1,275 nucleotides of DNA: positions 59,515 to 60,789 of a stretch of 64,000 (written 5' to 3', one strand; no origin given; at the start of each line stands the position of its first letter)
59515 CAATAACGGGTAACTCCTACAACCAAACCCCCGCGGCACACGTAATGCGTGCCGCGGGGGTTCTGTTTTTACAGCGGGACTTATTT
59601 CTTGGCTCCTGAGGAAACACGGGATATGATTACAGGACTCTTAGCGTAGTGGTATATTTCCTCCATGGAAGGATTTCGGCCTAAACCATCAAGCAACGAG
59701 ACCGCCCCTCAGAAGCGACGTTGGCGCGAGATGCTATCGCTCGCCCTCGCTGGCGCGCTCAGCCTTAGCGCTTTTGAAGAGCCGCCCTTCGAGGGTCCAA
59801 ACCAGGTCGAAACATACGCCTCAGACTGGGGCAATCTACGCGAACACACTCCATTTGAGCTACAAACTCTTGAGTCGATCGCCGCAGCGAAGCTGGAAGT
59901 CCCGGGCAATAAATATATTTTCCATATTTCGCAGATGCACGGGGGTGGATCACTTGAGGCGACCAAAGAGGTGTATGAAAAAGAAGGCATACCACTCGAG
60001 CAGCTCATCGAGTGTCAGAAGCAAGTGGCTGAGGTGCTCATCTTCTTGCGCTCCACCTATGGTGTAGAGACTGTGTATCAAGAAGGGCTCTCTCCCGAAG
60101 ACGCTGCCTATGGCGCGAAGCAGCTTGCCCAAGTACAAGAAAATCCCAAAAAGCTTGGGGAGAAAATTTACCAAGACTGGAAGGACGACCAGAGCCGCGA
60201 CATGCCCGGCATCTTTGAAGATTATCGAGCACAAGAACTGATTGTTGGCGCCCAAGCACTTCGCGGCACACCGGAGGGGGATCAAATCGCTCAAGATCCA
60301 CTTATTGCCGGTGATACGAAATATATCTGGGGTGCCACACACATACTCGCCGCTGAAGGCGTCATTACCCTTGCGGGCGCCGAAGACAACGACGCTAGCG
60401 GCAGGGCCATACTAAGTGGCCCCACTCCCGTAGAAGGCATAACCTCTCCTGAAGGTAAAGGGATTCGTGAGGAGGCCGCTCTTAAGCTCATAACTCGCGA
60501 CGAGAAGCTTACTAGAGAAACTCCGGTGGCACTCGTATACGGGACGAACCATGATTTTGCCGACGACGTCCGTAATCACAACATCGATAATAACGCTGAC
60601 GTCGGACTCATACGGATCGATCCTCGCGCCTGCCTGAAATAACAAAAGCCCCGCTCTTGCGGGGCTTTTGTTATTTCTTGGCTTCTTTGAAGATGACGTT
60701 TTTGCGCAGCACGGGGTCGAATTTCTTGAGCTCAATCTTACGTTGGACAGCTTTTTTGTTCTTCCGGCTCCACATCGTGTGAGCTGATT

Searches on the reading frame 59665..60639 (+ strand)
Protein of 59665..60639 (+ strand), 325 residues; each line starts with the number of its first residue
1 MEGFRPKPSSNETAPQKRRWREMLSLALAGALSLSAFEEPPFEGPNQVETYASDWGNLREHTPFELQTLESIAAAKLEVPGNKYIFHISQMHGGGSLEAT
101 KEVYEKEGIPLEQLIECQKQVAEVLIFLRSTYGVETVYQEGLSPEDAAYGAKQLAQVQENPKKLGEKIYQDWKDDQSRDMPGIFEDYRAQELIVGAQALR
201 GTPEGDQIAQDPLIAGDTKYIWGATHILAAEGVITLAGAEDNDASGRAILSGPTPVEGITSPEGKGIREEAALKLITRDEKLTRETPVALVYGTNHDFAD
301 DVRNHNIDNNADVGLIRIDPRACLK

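Call 52: search_protein_families(library=pfam, proteins=[window:59665-60639:+], max_evalue=0.1)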
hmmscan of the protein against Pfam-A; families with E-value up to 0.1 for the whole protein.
window:59665-60639:+ (325 aa): 0 families

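Call 78: find_related_loci(query=window:59665-60639:+, collection=metagenome_contigs, flank=7000)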
Query window:59665-60639:+ (325 aa) in metagenome_contigs; peptide patterns used: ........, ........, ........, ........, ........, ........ (x = any residue, [..] = any of these).
74 stretches matched a pattern; 1 encode a relative of the query (tblastn E <= 1e-3); 1 distinct loci.
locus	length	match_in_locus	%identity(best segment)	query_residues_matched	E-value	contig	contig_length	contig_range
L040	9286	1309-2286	81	1-325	1e-173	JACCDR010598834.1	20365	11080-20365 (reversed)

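Call 92: search_protein_families(library=padloc, proteins=[window:59665-60639:+], max_evalue=0.1)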
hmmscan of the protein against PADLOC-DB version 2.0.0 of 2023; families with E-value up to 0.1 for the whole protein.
window:59665-60639:+ (325 aa): 0 families

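Call 93: search_protein_families(library=phrogs, proteins=[window:59665-60639:+], max_evalue=0.1)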
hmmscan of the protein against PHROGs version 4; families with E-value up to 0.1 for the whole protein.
window:59665-60639:+ (325 aa): 0 families
